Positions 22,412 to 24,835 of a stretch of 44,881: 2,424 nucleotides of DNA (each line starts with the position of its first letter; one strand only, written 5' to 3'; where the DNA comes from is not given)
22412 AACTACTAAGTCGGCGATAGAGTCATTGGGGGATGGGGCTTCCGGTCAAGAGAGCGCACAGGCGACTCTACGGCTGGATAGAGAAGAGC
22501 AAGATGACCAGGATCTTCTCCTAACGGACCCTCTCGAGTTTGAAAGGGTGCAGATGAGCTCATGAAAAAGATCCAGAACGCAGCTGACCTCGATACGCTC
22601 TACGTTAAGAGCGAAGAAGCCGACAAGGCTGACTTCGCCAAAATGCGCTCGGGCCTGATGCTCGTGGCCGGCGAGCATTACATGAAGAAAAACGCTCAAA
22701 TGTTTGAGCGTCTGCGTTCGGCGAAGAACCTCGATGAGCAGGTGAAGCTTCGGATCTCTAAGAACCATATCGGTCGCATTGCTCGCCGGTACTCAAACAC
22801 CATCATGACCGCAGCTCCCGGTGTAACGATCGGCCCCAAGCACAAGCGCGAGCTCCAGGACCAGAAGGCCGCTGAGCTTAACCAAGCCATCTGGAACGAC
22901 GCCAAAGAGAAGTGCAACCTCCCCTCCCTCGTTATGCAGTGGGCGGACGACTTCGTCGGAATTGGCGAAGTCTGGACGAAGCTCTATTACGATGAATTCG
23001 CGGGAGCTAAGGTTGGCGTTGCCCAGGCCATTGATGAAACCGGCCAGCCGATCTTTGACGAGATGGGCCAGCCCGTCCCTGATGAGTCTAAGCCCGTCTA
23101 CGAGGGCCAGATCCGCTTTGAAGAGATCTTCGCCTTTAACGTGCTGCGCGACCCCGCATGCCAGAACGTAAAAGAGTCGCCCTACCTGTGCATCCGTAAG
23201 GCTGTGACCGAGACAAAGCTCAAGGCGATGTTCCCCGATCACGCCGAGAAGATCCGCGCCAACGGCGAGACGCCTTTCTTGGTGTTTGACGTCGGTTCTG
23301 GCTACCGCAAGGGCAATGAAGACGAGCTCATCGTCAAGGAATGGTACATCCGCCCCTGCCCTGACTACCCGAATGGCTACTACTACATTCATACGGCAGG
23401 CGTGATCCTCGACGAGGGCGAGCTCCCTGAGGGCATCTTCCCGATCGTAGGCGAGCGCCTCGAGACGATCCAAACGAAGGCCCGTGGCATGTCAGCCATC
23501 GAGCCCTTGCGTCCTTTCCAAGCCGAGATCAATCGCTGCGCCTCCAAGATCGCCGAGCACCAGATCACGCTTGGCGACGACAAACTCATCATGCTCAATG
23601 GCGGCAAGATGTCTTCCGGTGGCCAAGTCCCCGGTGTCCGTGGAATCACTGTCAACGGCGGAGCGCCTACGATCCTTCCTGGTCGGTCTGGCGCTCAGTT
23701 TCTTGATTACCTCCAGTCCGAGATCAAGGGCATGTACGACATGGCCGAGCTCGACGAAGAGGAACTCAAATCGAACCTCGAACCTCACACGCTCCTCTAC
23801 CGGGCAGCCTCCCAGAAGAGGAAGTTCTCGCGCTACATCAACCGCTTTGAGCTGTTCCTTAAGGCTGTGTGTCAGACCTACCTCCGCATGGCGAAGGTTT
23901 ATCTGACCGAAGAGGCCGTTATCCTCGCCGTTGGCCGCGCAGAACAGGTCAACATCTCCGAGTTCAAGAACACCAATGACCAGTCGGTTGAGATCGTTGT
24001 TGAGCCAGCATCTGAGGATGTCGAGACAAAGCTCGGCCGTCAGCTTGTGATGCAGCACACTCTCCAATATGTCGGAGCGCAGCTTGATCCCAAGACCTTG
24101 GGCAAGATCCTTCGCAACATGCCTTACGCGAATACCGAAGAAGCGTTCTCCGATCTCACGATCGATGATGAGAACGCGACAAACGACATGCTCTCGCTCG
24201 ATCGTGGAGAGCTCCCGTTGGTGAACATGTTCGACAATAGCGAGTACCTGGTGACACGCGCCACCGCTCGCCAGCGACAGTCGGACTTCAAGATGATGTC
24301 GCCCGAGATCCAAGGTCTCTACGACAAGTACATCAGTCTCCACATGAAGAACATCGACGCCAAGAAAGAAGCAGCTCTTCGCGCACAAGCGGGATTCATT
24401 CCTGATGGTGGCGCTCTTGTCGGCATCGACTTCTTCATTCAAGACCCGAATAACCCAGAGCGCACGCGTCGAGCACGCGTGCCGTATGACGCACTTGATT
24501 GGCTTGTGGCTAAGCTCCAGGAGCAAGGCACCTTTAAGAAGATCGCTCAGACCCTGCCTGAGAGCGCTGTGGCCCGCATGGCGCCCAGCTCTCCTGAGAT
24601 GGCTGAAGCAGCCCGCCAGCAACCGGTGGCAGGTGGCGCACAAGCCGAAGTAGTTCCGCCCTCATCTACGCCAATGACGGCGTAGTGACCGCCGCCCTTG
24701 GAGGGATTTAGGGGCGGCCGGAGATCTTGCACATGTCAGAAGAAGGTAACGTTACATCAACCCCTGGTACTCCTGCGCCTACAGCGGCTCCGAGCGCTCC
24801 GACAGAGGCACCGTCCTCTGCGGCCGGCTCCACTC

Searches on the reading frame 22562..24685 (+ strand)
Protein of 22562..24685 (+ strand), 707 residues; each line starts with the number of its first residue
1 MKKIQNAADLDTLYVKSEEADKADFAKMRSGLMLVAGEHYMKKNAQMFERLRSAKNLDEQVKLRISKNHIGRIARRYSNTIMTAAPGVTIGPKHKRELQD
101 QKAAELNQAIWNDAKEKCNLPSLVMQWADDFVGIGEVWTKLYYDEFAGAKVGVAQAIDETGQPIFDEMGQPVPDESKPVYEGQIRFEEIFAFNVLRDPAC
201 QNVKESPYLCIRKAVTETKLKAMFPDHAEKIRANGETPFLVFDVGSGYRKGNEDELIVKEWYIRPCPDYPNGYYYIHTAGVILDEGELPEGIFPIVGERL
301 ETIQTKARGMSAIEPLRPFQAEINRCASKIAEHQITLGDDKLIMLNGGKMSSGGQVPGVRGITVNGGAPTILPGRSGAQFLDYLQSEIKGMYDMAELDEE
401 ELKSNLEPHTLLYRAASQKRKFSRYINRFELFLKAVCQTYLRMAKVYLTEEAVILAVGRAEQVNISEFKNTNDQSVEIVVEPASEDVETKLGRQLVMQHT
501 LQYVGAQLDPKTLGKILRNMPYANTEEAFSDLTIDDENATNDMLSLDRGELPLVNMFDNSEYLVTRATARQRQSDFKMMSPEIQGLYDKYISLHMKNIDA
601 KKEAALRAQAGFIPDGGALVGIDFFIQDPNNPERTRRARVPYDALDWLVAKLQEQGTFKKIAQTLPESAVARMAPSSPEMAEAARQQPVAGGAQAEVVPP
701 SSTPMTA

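Call 17: search_protein_families(library=phrogs, proteins=[window:22562-24685:+], max_evalue=0.01)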
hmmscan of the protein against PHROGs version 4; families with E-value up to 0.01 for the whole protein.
window:22562-24685:+ (707 aa): 2 families
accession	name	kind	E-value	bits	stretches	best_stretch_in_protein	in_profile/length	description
phrog_156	-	head and packaging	1.7e-14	54.2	1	53-344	49-345/681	portal protein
phrog_1216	-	head and packaging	2.4e-05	24.1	0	422-534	487-598/714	portal protein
